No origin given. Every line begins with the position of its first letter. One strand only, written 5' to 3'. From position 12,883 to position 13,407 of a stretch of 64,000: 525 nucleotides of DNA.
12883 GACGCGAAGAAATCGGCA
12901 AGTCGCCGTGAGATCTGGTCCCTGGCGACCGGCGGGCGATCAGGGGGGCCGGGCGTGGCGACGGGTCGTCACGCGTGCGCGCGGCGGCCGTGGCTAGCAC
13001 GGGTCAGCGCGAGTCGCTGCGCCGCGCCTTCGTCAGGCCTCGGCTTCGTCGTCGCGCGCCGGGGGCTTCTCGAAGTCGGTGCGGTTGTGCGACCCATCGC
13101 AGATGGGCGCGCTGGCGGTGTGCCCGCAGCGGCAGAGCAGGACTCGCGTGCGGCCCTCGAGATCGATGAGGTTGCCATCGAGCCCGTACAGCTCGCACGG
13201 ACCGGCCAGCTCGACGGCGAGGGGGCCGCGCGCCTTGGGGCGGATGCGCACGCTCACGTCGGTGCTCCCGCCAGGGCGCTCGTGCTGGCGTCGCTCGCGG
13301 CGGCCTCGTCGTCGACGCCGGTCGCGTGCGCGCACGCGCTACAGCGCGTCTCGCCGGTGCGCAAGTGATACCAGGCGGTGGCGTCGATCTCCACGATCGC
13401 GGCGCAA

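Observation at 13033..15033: Globin–zinc-ribbon fusion translationally coupled to a CDGSH [2Fe-2S] protein, divergent from a 2OG-Fe(II) oxygenase: a candidate O2/redox-sensing cassette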

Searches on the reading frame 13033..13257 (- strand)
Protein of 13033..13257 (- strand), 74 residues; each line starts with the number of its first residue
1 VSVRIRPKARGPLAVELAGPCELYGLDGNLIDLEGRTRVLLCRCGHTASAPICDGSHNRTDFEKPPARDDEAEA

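Call 3: search_protein_families(library=pfam, proteins=[window:13033-13257:-], max_evalue=0.1)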
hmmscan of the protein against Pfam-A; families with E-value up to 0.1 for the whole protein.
window:13033-13257:- (74 aa): 1 family
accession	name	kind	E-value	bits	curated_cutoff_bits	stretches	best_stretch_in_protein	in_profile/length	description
PF09360.15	zf-CDGSH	-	6.9e-13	49.1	29.5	1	11-58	2-48/48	Iron-binding zinc finger CDGSH type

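Call 4: search_protein_families(library=ncbifam, proteins=[window:13033-13257:-], max_evalue=0.1)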
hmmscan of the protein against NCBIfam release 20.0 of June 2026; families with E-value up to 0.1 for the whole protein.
window:13033-13257:- (74 aa): 0 families

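Call 22: find_homologous_proteins(query=window:13036-13257:-, max_evalue=0.001)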
Query seq(74 aa) (74 aa): 17 proteins with E <= 0.001 among 17 candidates.
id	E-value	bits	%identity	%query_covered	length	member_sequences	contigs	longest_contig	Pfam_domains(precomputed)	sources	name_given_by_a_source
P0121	6.3e-44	164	100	100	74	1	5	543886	PF09360.16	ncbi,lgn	ncbi:MAG: CDGSH iron-sulfur domain-containing protein [Kofleriaceae bacterium]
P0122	7.4e-31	123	72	97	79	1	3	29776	PF09360.16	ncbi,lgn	-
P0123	1.0e-30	122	80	88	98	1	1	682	PF09360.16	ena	-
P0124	1.1e-28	116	75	93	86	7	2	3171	PF09360.16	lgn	-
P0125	1.1e-28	116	74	95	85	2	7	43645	PF09360.16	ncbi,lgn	-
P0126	1.1e-27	113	73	95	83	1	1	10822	PF09360.16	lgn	-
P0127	1.1e-27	113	69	97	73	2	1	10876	PF09360.16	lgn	-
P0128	5.9e-26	107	79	77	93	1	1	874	PF09360.16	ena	-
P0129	9.0e-19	85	68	88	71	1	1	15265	PF09360.16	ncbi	-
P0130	9.2e-19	84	70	82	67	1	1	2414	PF09360.16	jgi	jgi:CDGSH-type Zn-finger protein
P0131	1.4e-18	84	65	88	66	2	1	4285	PF09360.16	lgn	-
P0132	1.6e-18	84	58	96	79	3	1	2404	PF09360.16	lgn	-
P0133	1.2e-14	71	62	85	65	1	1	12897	PF09360.16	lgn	-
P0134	1.7e-14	71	65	66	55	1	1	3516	PF09360.16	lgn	-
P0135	7.1e-13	66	57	85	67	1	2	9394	PF09360.16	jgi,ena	jgi:CDGSH-type Zn-finger protein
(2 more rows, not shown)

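Call 23: find_encoding_contigs(protein=P0129, flank=4000, max_places=2)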
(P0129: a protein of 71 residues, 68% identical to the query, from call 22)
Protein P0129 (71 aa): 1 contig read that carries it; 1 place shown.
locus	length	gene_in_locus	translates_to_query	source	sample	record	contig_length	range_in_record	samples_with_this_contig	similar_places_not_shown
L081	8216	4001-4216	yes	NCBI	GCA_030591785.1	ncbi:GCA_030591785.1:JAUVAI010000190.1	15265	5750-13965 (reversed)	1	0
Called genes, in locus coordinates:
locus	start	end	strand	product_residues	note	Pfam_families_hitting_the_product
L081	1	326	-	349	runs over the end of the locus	-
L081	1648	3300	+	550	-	PF00989:PAS, PF13188:PAS_8 (weak), PF08448:PAS_4, PF13426:PAS_9, PF00512:HisKA (faint), PF02518:HATPase_c, PF00072:Response_reg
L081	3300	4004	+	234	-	PF00072:Response_reg, PF00196:GerE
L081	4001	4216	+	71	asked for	PF09360:zf-CDGSH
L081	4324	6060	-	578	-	PF00069:Pkinase, PF01636:APH (faint), PF07714:PK_Tyr_Ser-Thr, PF03109:ABC1 (weak), PF00072:Response_reg (weak)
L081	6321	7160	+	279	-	-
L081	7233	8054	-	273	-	PF00753:Lactamase_B (weak), PF23023:Anti-Pycsar_Apyc1 (weak), PF12706:Lactamase_B_2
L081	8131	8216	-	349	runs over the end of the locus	-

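Call 24: find_encoding_contigs(protein=P0133, flank=4000, max_places=2)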
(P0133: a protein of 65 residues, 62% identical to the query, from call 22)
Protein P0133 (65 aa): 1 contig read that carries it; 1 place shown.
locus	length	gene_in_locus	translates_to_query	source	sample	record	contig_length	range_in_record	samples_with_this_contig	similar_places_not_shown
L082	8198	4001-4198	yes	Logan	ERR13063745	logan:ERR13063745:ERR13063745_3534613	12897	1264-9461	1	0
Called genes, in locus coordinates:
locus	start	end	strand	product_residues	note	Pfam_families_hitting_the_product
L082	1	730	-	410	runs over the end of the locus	PF00072:Response_reg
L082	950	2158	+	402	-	PF00069:Pkinase, PF07714:PK_Tyr_Ser-Thr, PF00072:Response_reg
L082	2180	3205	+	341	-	PF00069:Pkinase, PF07714:PK_Tyr_Ser-Thr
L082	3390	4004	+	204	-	PF01152:Bac_globin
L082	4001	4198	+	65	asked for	PF09360:zf-CDGSH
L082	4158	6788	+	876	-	PF00512:HisKA, PF02518:HATPase_c, PF00072:Response_reg, PF01627:Hpt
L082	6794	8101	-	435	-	PF00069:Pkinase, PF07714:PK_Tyr_Ser-Thr, PF01636:APH (faint), PF06293:Kdo (faint), PF03109:ABC1 (weak), PF00072:Response_reg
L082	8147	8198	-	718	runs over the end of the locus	PF03473:MOSC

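Call 25: find_encoding_contigs(protein=P0135, flank=4000, max_places=2)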
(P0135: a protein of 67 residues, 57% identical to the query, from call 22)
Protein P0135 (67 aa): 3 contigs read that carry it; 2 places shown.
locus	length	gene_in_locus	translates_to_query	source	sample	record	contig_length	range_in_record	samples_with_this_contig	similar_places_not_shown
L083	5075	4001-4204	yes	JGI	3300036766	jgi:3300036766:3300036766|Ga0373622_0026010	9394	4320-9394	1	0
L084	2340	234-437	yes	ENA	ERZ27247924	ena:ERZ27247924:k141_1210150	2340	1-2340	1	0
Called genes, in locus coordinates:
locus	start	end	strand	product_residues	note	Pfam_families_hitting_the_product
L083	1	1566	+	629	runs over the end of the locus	PF00025:Arf (weak)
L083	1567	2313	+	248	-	PF00149:Metallophos, PF12850:Metallophos_2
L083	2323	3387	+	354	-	PF00005:ABC_tran (weak), PF13191:AAA_16 (weak), PF22784:PTP-SAK, PF22785:Tc-R-P, PF00782:DSPc (weak), PF05706:CDKN3 (faint), PF22741:PTP-NADK, PF00102:Y_phosphatase (weak)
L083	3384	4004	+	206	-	PF01152:Bac_globin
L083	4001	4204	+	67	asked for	PF09360:zf-CDGSH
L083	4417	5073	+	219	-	?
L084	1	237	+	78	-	?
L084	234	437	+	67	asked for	PF09360:zf-CDGSH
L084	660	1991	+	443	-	PF00072:Response_reg, PF13401:AAA_22 (faint), PF00158:Sigma54_activat, PF14532:Sigma54_activ_2, PF00004:AAA (weak), PF07728:AAA_5 (weak), PF25601:AAA_lid_14, PF02954:HTH_8, +1 more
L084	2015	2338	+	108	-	?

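Call 45: search_solved_structures(query=window:13036-13257:-, max_evalue=1, show_alignments=3)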
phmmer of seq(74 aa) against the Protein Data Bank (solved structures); distinct sequences matched with E-value up to 1: 25.
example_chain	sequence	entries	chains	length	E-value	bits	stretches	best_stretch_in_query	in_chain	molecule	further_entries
3tbo_A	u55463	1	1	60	1.2e-07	34.8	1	34-68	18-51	Zinc finger, CDGSH-type domain protein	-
3tbm_A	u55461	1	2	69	2.8e-07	33.6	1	19-63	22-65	Putative uncharacterized protein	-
3tbn_A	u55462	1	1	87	4.1e-05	26.8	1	39-63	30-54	Putative uncharacterized protein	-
6z1p_AV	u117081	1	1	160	0.00028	24.1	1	35-62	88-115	Iron-binding zinc finger CDGSH type protein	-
4oo7_A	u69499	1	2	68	0.0011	22.2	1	29-60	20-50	CDGSH iron-sulfur domain-containing protein 2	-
7p0p_A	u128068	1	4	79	0.0015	21.8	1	29-60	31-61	CDGSH iron-sulfur domain-containing protein 2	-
3fnv_A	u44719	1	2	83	0.0015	21.8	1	29-60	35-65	CDGSH iron sulfur domain-containing protein 2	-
6avj_A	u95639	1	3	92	0.002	21.4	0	37-59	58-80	CDGSH iron-sulfur domain-containing protein 3, mitochondrial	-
4ezf_A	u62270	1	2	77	0.0094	19.2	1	31-62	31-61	CDGSH iron-sulfur domain-containing protein 1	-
4f28_A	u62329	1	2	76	0.012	18.9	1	8-62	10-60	CDGSH iron-sulfur domain-containing protein 1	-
4f1e_A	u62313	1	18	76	0.014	18.6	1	26-62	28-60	CDGSH iron-sulfur domain-containing protein 1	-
7w5z_FS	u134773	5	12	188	0.016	18.5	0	40-59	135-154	Iron-binding zinc finger CDGSH type protein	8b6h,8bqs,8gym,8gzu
4f2c_A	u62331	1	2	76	0.022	18.1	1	33-62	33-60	CDGSH iron-sulfur domain-containing protein 1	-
2qh7_A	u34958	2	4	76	0.032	17.6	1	37-62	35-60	Zinc finger CDGSH-type domain 1 | CDGSH iron-sulfur domain-containing protein 1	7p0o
6de9_A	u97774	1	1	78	0.034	17.5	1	37-62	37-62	CDGSH iron-sulfur domain-containing protein 1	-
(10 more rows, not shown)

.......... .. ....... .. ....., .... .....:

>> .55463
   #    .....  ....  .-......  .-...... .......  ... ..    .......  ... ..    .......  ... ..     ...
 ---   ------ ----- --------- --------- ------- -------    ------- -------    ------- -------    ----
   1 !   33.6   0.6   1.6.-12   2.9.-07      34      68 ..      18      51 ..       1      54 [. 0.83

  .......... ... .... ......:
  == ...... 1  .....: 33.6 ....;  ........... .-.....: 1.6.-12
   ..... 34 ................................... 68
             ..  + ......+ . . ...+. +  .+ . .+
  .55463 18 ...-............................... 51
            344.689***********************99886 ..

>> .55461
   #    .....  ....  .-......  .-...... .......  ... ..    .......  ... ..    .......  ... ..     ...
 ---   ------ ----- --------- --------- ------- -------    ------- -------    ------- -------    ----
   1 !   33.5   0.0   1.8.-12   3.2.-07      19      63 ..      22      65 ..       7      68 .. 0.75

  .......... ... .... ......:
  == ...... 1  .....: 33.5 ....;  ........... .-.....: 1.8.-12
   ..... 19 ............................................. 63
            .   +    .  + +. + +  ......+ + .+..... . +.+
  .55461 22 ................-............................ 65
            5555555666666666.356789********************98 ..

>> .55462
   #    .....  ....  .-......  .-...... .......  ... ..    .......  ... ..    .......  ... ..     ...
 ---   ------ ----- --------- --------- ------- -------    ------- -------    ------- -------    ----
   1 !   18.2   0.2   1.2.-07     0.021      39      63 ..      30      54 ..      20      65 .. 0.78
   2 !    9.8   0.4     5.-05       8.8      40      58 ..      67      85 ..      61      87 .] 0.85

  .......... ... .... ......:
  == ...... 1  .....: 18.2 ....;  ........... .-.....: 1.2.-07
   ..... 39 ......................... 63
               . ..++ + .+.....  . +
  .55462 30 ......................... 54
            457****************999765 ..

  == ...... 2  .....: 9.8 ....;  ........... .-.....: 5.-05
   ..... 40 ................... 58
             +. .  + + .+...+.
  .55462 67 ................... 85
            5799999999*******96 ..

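Call 69: search_protein_families(library=pfam, proteins=[L081:3300-4001:+], max_evalue=0.01)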
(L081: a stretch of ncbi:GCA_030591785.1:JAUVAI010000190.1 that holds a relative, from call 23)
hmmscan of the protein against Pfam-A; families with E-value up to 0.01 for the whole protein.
L081:3300-4001:+ (234 aa): 6 families
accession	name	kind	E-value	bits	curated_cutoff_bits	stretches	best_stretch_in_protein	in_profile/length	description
PF00072.30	Response_reg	-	1.1e-21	77.5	30.2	1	6-105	1-100/111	Response regulator receiver domain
PF00196.25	GerE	-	2.6e-14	53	23.5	1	173-223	3-53/57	Bacterial regulatory proteins, luxR family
PF08281.18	Sigma70_r4_2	-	0.00048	20.1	25.7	1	168-215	6-54/54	Sigma-70, region 4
PF04951.18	Peptidase_M55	-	0.0009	19.2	25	1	27-141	102-210/264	D-aminopeptidase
PF08279.18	HTH_11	-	0.0016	18.7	25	0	188-216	16-43/55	HTH domain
PF13384.12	HTH_23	-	0.01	16.1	24.6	0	179-209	9-39/50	Homeodomain-like domain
